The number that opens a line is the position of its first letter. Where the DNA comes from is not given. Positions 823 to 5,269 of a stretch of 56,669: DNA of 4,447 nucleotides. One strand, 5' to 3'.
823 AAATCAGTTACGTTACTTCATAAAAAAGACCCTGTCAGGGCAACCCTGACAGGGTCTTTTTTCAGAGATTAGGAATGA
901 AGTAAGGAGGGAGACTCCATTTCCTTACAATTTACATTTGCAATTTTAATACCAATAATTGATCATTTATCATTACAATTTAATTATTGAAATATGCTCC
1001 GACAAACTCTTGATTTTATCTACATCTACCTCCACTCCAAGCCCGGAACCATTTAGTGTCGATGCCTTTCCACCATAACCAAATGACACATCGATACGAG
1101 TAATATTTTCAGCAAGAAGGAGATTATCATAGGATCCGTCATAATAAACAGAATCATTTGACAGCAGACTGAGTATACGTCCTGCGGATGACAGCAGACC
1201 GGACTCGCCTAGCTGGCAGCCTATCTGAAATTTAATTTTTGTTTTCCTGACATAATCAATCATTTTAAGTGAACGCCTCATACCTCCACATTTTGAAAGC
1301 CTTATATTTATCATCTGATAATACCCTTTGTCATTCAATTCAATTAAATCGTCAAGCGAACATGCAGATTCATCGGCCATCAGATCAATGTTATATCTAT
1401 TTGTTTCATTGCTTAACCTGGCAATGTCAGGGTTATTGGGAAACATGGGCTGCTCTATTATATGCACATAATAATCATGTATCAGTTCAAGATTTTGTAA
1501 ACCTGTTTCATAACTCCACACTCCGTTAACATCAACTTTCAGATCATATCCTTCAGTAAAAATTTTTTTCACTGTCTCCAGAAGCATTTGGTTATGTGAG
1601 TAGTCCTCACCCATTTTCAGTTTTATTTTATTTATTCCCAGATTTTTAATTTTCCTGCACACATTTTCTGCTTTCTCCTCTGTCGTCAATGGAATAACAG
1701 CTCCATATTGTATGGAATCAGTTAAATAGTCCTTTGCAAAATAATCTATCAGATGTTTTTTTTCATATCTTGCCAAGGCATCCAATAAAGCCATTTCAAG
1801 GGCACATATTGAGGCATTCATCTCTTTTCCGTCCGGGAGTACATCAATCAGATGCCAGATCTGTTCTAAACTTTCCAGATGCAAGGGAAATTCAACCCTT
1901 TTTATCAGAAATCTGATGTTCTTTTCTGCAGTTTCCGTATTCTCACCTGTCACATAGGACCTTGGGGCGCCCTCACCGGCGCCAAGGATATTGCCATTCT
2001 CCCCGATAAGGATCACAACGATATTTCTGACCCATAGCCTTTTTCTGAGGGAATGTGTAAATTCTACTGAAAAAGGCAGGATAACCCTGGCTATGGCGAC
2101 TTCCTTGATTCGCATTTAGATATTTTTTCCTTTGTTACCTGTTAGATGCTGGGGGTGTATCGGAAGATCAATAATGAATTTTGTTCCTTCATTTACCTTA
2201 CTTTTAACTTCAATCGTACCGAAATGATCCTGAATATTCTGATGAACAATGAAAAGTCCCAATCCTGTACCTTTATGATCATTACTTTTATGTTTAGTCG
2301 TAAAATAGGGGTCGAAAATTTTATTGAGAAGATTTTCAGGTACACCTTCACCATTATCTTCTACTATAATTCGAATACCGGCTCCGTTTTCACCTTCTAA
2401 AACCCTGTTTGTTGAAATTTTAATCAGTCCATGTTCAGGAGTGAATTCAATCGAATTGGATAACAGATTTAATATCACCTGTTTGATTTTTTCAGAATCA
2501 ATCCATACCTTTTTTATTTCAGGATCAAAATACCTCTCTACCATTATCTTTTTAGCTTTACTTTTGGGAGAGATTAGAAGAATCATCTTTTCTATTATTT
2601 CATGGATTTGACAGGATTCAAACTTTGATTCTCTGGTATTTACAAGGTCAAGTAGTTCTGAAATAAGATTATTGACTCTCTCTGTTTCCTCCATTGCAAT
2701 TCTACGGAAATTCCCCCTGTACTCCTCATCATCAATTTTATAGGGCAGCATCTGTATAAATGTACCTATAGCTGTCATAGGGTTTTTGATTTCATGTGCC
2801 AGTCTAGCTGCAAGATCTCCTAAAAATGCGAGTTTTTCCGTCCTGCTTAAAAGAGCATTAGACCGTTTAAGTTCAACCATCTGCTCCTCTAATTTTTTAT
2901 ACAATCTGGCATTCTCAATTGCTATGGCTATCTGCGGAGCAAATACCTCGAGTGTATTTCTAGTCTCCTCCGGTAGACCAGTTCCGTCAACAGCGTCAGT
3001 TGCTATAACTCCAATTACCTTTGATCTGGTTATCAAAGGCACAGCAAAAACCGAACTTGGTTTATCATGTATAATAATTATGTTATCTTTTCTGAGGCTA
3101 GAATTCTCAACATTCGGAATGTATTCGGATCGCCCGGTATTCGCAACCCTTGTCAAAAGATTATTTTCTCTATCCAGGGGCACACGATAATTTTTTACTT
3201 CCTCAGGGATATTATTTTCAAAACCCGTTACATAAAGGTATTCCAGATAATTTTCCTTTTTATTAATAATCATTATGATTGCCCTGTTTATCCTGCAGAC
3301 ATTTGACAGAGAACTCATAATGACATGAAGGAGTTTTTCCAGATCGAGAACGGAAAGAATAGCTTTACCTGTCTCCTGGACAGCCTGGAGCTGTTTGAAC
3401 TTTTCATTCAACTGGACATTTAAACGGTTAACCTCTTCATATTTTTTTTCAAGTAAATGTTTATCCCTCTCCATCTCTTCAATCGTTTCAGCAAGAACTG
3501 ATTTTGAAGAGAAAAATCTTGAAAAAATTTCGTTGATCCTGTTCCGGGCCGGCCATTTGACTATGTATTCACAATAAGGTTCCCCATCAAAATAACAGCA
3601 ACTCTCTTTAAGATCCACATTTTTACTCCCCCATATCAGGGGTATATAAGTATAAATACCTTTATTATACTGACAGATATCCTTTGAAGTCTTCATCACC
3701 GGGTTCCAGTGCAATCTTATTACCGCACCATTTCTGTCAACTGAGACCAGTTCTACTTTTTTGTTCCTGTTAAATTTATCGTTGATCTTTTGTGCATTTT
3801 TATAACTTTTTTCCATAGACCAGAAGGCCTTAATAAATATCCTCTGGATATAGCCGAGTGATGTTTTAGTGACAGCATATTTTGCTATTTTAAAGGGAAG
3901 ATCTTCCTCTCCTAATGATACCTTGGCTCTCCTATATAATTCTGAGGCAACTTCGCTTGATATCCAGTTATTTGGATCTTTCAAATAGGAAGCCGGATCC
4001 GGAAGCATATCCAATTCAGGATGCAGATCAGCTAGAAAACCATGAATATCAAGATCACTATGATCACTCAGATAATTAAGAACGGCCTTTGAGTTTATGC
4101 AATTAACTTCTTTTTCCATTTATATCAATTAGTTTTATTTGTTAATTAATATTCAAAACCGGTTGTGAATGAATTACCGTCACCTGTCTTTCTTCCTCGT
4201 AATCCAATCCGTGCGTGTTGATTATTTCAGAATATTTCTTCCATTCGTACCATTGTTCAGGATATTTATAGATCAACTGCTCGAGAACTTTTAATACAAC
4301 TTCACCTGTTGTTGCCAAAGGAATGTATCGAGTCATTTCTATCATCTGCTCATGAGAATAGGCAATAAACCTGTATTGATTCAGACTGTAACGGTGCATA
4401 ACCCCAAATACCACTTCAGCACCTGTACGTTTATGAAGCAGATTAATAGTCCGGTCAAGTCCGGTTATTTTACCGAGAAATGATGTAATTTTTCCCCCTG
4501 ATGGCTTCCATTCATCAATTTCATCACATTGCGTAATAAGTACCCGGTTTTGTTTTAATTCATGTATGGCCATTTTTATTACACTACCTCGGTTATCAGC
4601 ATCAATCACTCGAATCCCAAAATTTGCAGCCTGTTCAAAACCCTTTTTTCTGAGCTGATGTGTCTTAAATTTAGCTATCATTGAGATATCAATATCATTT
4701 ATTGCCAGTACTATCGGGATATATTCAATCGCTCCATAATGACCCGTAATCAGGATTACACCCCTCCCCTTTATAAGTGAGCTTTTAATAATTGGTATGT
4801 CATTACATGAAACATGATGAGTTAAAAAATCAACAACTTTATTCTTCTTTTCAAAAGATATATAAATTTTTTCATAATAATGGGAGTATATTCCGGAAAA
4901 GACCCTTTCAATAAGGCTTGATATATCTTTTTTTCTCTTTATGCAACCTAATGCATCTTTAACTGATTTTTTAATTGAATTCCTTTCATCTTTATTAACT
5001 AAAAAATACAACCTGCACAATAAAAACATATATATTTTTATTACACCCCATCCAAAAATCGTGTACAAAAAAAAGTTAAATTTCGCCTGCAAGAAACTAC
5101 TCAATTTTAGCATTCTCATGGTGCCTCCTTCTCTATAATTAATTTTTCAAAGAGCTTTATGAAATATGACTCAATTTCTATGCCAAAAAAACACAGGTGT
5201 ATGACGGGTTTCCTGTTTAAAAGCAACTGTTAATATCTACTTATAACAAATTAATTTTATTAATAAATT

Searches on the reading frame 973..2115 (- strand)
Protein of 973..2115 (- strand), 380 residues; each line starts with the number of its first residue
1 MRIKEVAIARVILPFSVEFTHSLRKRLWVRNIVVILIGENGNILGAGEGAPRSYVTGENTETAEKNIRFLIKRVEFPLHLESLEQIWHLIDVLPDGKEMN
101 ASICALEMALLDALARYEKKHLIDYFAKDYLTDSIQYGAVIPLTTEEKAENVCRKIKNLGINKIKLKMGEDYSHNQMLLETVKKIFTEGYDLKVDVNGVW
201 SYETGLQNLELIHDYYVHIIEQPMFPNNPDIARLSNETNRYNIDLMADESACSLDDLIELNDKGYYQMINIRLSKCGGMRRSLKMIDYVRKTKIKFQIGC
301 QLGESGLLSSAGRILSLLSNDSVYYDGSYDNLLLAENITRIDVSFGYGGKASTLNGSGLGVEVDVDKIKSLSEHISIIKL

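Call 95: search_protein_families(library=pfam, proteins=[window:973-2115:-], max_evalue=0.00001)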
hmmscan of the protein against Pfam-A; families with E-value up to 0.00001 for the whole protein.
window:973-2115:- (380 aa): 1 family
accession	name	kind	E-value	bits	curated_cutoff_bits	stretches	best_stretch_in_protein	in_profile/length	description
PF13378.12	MR_MLE_C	-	1.8e-28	100.2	29.4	1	150-366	4-218/219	Enolase C-terminal domain-like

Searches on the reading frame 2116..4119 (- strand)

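Call 95: search_protein_families(library=pfam, proteins=[window:2116-4119:-], max_evalue=0.00001)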
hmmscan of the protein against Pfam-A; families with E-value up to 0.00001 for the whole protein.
window:2116-4119:- (667 aa): 5 families
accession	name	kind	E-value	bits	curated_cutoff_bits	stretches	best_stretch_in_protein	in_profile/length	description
PF02518.31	HATPase_c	-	3.7e-26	92.2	26.4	1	541-654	2-109/111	Histidine kinase-, DNA gyrase B-, and HSP90-like ATPase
PF00512.31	HisKA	-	3.4e-11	43.4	26.9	1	434-493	3-61/66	His Kinase A (phospho-acceptor) domain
PF13492.12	GAF_3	-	3.3e-10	40.9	27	1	259-403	1-129/129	GAF domain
PF13185.12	GAF_2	-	3.5e-10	40.7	28.6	1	259-402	3-136/136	GAF domain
PF01590.32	GAF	-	2.2e-08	35.2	22.4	1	259-401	1-133/133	GAF domain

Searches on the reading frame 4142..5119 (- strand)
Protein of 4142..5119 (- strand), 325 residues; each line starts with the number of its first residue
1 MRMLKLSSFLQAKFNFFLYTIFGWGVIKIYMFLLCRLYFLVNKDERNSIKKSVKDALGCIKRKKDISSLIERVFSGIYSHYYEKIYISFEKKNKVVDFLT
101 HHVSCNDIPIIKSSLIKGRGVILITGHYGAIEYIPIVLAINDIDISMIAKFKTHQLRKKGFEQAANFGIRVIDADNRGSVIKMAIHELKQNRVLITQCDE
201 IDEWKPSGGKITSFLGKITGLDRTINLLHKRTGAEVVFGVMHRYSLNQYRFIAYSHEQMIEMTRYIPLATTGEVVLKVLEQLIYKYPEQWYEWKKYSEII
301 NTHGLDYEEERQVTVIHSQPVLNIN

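Call 95: search_protein_families(library=pfam, proteins=[window:4142-5119:-], max_evalue=0.00001)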
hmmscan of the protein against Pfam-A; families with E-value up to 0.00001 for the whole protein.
window:4142-5119:- (325 aa): 1 family
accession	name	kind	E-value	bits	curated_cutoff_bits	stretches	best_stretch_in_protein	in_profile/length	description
PF03279.18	Lip_A_acyltrans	-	3.9e-11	43.1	22.3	1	36-291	43-287/295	Bacterial lipid A biosynthesis acyltransferase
